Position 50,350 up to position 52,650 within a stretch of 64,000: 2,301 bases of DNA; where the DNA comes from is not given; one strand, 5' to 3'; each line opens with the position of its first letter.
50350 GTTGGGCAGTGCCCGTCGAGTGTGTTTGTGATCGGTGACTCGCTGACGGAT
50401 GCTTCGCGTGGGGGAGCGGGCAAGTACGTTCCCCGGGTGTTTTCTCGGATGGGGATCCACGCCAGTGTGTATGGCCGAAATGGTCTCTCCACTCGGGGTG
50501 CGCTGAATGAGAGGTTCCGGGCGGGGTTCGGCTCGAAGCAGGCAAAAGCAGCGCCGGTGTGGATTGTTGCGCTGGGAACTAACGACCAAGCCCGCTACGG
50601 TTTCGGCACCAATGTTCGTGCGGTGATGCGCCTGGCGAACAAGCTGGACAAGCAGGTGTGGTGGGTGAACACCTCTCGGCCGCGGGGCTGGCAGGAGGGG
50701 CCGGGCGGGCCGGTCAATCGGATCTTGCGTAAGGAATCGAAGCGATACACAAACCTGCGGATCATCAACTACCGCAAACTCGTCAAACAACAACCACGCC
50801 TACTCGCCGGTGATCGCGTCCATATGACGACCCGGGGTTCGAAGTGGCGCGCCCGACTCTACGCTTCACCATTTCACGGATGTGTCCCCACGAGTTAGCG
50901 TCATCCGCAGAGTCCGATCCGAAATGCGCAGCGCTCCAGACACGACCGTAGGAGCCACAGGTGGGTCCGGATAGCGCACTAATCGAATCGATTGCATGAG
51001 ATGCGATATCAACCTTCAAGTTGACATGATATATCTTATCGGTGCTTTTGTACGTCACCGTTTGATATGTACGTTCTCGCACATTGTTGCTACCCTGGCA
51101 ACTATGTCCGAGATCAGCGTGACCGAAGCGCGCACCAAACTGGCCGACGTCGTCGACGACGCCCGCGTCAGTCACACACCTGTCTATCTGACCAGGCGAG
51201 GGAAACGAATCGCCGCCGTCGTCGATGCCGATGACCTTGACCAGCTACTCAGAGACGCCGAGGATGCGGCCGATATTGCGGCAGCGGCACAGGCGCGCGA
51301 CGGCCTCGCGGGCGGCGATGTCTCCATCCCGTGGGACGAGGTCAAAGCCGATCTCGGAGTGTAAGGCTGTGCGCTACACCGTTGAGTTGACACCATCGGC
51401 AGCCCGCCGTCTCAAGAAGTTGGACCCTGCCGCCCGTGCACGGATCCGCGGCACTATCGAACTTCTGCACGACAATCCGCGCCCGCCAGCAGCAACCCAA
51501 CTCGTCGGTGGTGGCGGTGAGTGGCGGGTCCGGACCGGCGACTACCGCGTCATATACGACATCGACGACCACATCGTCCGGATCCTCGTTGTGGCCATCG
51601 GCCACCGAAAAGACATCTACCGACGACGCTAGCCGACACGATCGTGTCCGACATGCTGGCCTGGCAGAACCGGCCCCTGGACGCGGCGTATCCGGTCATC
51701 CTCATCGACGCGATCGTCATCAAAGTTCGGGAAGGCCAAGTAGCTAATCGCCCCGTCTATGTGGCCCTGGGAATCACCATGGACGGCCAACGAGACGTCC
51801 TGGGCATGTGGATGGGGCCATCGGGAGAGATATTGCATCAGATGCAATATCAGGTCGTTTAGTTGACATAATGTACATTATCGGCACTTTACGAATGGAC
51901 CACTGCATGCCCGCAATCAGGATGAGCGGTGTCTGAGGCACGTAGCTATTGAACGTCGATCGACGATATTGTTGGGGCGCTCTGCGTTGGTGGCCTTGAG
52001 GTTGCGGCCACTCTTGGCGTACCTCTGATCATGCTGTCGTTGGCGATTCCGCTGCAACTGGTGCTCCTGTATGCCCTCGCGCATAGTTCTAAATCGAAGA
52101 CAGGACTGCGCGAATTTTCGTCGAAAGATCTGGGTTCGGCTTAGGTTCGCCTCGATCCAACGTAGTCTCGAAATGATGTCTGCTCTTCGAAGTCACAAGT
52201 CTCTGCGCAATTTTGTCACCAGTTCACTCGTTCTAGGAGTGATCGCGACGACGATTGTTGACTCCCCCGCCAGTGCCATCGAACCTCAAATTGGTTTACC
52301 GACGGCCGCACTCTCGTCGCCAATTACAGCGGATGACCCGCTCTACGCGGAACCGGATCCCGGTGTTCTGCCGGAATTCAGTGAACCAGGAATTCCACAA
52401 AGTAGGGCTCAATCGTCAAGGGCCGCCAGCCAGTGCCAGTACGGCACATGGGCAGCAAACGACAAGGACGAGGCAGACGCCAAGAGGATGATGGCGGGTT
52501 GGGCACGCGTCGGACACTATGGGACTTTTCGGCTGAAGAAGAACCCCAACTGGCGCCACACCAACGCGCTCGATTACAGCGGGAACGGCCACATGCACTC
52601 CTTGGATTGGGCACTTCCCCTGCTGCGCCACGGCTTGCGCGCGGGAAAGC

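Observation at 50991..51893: Two direct copies of a palindrome-rich ~62-bp element bracket the phd/relE cassette and an IS256 fragment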

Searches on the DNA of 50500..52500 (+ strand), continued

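Call 63: get_annotated_region(hit=H70, flank=1500)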
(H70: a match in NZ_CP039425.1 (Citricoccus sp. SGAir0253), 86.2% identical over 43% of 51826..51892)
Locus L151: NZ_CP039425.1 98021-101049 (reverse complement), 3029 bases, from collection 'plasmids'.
description: Citricoccus sp. SGAir0253 plasmid unnamed1, complete sequence
organism: Citricoccus sp. SGAir0253 (NCBI taxid 2567881)
taxonomy: Bacteria; Actinomycetota; Actinomycetes; Micrococcales; Micrococcaceae; Citricoccus; Citricoccus sp. SGAir0253
host: -; source: whole organism,air; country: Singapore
typing (MOB-suite, as given by PLSDB): non-mobilizable
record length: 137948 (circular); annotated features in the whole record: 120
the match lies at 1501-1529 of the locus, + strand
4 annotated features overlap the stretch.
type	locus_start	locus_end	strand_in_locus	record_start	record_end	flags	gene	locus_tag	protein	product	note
CDS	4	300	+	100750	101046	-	-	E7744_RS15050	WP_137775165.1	Lsr2 family protein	-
CDS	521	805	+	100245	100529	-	-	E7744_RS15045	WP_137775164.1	hypothetical protein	-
CDS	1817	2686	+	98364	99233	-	-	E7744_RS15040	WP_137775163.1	TetR/AcrR family transcriptional regulator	-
CDS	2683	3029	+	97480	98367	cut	-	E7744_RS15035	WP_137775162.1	3-keto-5-aminohexanoate cleavage protein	-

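Call 64: get_annotated_region(hit=H51, flank=1500)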
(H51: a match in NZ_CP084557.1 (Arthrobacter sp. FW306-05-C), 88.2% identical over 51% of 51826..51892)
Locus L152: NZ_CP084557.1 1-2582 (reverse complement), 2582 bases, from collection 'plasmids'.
description: Arthrobacter sp. FW306-05-C plasmid unnamed1
organism: Arthrobacter sp. FW306-05-C (NCBI taxid 2879620)
taxonomy: Bacteria; Actinomycetota; Actinomycetes; Micrococcales; Micrococcaceae; Arthrobacter; Arthrobacter sp. FW306-05-C
host: -; source: isolate,terrestrial sediment; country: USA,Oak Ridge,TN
typing (MOB-suite, as given by PLSDB): conjugative; replicon rep_cluster_1547; relaxase MOBP; mating-pair formation MPF_T
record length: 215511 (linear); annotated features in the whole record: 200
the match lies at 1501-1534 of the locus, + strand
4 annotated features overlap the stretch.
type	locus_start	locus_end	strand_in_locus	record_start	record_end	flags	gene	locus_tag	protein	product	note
CDS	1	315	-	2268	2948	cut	-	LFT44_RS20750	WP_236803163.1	RES domain-containing protein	-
CDS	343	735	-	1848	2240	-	-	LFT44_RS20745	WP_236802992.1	hypothetical protein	-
CDS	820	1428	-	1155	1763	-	-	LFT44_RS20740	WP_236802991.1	hypothetical protein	-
CDS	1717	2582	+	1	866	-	-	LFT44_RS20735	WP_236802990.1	phage integrase N-terminal SAM-like domain-containing protein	GO:0015074 - DNA integration [Evidence IEA]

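Call 65: get_annotated_region(hit=H54, flank=1500)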
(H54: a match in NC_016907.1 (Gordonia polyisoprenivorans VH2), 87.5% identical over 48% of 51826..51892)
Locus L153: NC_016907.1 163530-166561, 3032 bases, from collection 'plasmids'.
description: Gordonia polyisoprenivorans VH2 plasmid p174, complete sequence
organism: Gordonia polyisoprenivorans VH2 (NCBI taxid 1112204)
taxonomy: Bacteria; Actinomycetota; Actinomycetes; Mycobacteriales; Gordoniaceae; Gordonia; Gordonia polyisoprenivorans; Gordonia polyisoprenivorans VH2
host: -; source: -; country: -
typing (MOB-suite, as given by PLSDB): non-mobilizable
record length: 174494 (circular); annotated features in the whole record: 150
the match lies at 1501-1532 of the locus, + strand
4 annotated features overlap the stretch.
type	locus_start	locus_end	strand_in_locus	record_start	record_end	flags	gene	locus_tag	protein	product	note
CDS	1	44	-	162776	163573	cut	-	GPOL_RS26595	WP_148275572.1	TnsA-like heteromeric transposase endonuclease subunit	-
CDS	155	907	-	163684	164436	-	-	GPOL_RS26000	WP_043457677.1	SDR family oxidoreductase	-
CDS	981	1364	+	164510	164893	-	-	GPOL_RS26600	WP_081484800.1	helix-turn-helix domain-containing protein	-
CDS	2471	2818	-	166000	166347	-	-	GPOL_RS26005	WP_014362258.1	hypothetical protein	-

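Call 66: get_annotated_region(hit=H68, flank=1500)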
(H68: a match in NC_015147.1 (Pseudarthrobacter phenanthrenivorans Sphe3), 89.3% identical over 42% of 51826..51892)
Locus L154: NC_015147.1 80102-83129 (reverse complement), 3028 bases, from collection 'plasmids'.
description: Pseudarthrobacter phenanthrenivorans Sphe3 plasmid pASPHE302, complete sequence
organism: Pseudarthrobacter phenanthrenivorans Sphe3 (NCBI taxid 930171)
taxonomy: Bacteria; Actinomycetota; Actinomycetes; Micrococcales; Micrococcaceae; Pseudarthrobacter; Pseudarthrobacter phenanthrenivorans; Pseudarthrobacter phenanthrenivorans Sphe3
host: -; source: creosote-polluted soil; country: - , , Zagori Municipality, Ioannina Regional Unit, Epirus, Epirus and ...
typing (MOB-suite, as given by PLSDB): conjugative; relaxase MOBP; mating-pair formation MPF_T
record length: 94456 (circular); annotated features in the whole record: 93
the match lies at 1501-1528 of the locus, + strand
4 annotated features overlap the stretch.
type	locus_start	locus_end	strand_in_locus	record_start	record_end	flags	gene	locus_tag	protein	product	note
CDS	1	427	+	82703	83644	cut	-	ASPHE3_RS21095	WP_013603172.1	hypothetical protein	-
CDS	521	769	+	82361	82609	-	-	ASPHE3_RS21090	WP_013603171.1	helix-turn-helix domain-containing protein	-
CDS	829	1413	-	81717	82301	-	-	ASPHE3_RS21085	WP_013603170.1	hypothetical protein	-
CDS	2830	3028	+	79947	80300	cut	-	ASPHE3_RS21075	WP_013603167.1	helix-turn-helix transcriptional regulator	-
